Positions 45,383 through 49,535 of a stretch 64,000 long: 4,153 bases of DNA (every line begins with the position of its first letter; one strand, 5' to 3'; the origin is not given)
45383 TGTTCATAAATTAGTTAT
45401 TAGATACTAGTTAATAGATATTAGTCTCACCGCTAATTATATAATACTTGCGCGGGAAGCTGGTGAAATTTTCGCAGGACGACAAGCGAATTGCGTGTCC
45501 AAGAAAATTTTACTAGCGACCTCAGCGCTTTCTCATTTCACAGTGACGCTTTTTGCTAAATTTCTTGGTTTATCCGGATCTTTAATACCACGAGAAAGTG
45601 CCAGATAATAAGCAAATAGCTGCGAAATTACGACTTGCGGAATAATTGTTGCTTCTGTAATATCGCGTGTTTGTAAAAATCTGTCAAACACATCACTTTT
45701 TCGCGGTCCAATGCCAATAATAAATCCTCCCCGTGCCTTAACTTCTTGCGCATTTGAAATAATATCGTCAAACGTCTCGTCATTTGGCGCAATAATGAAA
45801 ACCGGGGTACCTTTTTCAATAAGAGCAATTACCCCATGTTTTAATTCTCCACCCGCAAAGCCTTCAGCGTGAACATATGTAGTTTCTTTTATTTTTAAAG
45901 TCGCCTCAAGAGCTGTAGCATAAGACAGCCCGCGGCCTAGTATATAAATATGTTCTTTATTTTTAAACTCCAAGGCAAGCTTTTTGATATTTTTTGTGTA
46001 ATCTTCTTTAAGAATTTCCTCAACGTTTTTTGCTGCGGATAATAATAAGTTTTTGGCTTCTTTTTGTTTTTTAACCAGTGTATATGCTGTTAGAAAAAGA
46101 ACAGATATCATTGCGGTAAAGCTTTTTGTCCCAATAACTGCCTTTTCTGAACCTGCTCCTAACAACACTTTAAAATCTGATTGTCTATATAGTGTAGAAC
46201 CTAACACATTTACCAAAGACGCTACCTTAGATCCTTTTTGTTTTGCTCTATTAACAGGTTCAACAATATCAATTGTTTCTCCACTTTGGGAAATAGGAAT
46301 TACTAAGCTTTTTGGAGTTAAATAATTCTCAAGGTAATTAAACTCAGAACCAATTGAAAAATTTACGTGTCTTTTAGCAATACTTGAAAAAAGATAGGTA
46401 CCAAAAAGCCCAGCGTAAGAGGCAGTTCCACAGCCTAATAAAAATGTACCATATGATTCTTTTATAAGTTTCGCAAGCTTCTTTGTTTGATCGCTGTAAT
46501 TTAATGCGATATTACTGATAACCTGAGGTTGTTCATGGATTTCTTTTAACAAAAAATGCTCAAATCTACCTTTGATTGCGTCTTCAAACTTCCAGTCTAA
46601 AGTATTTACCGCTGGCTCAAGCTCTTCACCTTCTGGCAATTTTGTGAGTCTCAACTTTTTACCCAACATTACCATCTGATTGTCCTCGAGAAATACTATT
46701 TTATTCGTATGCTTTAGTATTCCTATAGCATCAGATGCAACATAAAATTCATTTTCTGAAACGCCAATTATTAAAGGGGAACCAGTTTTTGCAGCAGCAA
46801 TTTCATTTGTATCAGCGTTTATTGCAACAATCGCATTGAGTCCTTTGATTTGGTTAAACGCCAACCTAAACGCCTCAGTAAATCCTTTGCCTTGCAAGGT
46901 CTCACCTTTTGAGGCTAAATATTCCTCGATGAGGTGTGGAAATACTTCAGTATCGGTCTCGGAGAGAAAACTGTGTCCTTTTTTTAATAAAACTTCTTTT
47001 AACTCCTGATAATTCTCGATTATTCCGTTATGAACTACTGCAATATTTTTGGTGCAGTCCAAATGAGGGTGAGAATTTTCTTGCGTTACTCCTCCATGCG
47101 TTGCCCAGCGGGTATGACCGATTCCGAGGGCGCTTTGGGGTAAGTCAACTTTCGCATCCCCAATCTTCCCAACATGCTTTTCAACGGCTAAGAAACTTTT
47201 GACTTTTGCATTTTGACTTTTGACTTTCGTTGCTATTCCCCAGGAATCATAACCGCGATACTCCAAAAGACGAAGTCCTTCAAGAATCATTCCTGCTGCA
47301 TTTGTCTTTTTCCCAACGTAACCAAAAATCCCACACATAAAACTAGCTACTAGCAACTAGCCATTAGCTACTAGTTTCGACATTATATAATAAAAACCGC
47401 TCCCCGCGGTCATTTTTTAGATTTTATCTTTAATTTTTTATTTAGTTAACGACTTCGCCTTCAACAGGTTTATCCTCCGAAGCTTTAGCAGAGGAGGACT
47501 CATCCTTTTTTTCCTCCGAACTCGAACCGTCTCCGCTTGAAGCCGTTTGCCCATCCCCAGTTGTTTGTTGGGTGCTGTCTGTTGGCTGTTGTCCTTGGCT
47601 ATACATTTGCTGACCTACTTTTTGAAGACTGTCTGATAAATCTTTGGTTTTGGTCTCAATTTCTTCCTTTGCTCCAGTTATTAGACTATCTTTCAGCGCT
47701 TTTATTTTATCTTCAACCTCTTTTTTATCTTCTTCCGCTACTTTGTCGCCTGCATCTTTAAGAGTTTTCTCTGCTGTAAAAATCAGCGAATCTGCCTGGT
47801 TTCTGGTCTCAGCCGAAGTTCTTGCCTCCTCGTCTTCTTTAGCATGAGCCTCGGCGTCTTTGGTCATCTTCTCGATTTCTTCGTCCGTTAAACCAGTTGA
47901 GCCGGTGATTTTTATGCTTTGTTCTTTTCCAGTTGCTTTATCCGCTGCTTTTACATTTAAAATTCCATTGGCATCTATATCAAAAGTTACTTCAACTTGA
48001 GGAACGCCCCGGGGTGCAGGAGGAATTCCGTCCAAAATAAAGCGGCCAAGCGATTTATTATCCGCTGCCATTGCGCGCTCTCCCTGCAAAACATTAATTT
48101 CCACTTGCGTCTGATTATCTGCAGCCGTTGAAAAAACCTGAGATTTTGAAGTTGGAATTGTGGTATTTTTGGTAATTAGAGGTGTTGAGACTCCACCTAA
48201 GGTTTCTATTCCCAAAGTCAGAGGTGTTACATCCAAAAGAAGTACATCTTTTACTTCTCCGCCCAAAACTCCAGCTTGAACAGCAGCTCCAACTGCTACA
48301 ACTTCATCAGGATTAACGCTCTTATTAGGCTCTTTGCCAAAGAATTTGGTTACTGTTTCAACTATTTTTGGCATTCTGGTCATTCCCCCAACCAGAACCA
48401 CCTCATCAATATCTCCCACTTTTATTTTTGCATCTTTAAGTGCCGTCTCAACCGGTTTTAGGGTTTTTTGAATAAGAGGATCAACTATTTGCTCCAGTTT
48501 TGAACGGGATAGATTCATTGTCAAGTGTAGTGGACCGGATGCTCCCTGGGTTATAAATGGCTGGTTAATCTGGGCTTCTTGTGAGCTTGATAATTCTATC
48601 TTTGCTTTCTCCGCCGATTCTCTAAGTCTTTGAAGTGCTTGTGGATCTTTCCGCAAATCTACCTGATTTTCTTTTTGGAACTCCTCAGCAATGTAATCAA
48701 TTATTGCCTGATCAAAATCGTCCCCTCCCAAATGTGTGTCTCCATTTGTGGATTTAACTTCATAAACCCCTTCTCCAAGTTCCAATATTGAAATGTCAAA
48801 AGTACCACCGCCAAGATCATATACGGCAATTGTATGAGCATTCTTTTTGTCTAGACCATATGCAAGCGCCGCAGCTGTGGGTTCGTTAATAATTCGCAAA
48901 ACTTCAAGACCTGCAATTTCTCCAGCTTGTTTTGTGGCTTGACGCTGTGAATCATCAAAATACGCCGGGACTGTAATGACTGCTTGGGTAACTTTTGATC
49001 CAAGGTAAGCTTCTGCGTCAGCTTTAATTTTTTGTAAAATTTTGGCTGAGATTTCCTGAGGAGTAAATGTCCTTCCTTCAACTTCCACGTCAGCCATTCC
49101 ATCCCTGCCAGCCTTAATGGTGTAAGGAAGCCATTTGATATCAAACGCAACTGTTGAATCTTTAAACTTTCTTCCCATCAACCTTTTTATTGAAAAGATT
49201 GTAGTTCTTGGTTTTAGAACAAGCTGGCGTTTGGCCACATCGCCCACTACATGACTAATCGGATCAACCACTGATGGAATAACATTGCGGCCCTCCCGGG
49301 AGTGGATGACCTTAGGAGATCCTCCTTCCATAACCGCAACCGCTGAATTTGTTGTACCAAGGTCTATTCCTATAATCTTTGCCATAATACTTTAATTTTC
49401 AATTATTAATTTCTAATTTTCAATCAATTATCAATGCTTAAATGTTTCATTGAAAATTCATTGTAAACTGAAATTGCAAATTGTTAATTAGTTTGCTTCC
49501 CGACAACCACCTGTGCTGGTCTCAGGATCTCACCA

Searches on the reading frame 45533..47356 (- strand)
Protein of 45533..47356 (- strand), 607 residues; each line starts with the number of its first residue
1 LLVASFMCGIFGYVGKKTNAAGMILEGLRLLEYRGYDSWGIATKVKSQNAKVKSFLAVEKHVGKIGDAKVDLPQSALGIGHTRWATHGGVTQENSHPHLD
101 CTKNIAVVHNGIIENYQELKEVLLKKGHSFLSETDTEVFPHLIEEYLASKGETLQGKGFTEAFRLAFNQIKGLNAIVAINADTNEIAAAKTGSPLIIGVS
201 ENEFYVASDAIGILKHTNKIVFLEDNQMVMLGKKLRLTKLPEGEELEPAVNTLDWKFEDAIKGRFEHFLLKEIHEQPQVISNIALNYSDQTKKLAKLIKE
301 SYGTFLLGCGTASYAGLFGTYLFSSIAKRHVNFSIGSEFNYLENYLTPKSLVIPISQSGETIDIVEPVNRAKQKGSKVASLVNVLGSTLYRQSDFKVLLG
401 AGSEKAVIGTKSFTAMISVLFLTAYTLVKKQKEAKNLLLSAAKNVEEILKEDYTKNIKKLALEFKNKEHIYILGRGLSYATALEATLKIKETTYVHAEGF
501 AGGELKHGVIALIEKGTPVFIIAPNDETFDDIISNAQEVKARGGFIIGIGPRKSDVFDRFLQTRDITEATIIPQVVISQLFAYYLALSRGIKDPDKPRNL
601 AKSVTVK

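Call 99: search_protein_families(library=pfam, proteins=[window:45533-47356:-], max_evalue=0.00001)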
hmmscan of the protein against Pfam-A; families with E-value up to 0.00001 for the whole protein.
window:45533-47356:- (607 aa): 3 families
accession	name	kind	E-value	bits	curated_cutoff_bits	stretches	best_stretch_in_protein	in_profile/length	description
PF01380.27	SIS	-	8.3e-42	142.5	25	2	464-586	2-128/131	SIS domain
PF13522.11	GATase_6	-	3.3e-16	59.9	27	1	76-209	11-130/130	Glutamine amidotransferase domain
PF13537.11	GATase_7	-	8.5e-13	48.8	25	1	91-210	9-118/123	Glutamine amidotransferase domain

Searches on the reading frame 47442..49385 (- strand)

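Call 99: search_protein_families(library=pfam, proteins=[window:47442-49385:-], max_evalue=0.00001)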
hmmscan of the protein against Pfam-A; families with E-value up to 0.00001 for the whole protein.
window:47442-49385:- (647 aa): 2 families
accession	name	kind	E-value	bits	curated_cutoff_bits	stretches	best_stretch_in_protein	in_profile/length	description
PF00012.26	HSP70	-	9e-256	850.2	20.6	1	4-595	1-598/599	Hsp70 protein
PF06723.19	MreB_Mbl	-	5.8e-19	68.5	27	1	111-368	72-316/327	MreB/Mbl protein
